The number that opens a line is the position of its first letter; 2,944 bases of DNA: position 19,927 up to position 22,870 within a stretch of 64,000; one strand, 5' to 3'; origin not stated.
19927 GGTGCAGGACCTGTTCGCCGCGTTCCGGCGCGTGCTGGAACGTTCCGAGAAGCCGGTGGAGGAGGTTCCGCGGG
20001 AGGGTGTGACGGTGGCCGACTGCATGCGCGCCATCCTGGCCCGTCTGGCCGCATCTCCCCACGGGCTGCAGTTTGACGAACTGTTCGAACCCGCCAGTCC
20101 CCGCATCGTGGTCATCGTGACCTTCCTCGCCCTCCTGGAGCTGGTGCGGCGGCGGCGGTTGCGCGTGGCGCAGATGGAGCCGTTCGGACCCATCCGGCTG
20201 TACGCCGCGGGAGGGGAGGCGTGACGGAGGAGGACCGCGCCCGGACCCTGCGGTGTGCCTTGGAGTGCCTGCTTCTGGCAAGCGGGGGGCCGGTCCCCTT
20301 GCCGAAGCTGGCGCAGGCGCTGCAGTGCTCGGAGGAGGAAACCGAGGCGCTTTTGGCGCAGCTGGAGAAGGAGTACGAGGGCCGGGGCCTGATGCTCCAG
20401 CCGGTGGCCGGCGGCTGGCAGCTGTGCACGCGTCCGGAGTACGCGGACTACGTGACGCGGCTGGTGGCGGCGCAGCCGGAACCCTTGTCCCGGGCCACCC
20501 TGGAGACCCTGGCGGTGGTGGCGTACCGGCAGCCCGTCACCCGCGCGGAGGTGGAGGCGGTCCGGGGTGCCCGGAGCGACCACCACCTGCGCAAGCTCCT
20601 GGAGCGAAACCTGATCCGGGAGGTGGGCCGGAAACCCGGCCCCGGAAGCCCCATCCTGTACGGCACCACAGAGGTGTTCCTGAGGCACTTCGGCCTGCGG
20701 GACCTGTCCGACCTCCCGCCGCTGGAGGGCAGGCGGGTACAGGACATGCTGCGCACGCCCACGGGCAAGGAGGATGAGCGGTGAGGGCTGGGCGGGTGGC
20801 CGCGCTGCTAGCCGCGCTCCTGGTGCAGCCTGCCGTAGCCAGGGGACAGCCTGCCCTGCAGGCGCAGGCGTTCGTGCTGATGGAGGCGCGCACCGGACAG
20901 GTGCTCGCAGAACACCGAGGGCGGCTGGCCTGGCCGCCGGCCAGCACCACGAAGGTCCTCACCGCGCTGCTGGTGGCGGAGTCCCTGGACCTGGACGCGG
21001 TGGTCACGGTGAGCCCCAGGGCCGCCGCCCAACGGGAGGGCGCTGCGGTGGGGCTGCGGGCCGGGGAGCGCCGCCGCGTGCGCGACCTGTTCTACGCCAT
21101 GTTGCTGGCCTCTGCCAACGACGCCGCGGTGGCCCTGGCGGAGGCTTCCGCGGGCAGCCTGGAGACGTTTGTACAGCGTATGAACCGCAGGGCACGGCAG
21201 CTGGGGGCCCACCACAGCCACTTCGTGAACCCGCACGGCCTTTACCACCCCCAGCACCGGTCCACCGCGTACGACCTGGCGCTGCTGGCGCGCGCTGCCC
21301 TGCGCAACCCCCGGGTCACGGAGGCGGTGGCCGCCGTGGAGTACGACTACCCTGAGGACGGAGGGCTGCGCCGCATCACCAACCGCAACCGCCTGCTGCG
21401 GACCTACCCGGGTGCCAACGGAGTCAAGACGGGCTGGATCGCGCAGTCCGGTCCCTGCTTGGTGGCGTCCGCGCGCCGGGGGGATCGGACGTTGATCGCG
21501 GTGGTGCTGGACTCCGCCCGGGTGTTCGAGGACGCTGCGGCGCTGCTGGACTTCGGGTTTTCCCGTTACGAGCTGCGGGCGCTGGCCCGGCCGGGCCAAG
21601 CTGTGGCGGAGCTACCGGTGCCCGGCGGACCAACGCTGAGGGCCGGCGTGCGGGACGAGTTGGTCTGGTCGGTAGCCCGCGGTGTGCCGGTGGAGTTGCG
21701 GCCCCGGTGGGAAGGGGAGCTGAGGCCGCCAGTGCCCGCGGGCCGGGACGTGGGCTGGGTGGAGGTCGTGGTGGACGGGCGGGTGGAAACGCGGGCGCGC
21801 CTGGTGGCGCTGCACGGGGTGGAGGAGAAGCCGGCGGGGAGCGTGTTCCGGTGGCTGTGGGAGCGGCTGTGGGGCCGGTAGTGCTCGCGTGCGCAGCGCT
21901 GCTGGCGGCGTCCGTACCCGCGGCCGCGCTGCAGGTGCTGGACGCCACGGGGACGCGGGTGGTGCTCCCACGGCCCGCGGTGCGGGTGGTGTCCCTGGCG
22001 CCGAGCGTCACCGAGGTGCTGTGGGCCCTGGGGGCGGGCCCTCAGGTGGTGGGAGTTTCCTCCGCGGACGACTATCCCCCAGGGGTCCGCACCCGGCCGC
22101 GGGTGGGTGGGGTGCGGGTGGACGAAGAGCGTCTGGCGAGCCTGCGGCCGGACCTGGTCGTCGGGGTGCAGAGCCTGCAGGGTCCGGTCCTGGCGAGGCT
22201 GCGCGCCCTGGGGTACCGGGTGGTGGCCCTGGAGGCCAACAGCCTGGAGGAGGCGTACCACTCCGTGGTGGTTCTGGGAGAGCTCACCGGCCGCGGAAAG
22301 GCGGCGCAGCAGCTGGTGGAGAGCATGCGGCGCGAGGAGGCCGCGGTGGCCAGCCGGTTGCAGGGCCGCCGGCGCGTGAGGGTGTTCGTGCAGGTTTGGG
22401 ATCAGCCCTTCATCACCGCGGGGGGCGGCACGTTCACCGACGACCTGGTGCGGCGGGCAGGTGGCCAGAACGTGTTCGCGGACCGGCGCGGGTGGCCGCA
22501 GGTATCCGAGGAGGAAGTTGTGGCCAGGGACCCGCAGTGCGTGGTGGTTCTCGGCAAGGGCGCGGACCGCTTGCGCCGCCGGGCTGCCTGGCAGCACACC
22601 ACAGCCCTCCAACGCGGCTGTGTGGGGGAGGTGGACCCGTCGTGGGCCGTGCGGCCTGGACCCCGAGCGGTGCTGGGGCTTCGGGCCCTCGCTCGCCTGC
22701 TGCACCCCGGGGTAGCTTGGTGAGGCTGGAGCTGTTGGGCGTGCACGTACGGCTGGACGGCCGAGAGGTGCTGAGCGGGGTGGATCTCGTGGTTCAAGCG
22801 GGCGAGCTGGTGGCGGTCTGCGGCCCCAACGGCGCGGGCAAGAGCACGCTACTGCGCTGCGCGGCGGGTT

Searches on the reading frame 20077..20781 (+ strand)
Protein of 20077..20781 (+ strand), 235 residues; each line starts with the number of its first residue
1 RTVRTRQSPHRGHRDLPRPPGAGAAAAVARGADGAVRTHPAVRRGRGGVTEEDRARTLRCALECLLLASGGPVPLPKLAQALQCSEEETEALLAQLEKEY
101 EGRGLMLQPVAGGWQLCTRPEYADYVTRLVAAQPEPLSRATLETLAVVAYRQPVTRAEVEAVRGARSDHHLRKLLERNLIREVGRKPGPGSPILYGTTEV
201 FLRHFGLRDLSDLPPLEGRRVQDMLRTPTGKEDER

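Call 33: search_protein_families(library=pfam, proteins=[window:20077-20781:+], max_evalue=0.001)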
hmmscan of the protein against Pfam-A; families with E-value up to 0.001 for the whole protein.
window:20077-20781:+ (235 aa): 1 family
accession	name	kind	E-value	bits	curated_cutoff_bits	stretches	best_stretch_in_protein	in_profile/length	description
PF04079.22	SMC_ScpB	-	1.9e-55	187.3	27.4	1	61-216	2-160/160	Segregation and condensation complex subunit ScpB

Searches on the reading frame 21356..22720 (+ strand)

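Call 16: search_protein_families(library=pfam, proteins=[window:21356-22720:+], max_evalue=0.01)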
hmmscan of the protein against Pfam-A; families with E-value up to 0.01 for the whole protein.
window:21356-22720:+ (455 aa): 1 family
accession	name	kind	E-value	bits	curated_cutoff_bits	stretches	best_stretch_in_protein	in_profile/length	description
PF01497.23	Peripla_BP_2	-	8.7e-30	104.3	27.5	1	211-425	1-230/235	Periplasmic binding protein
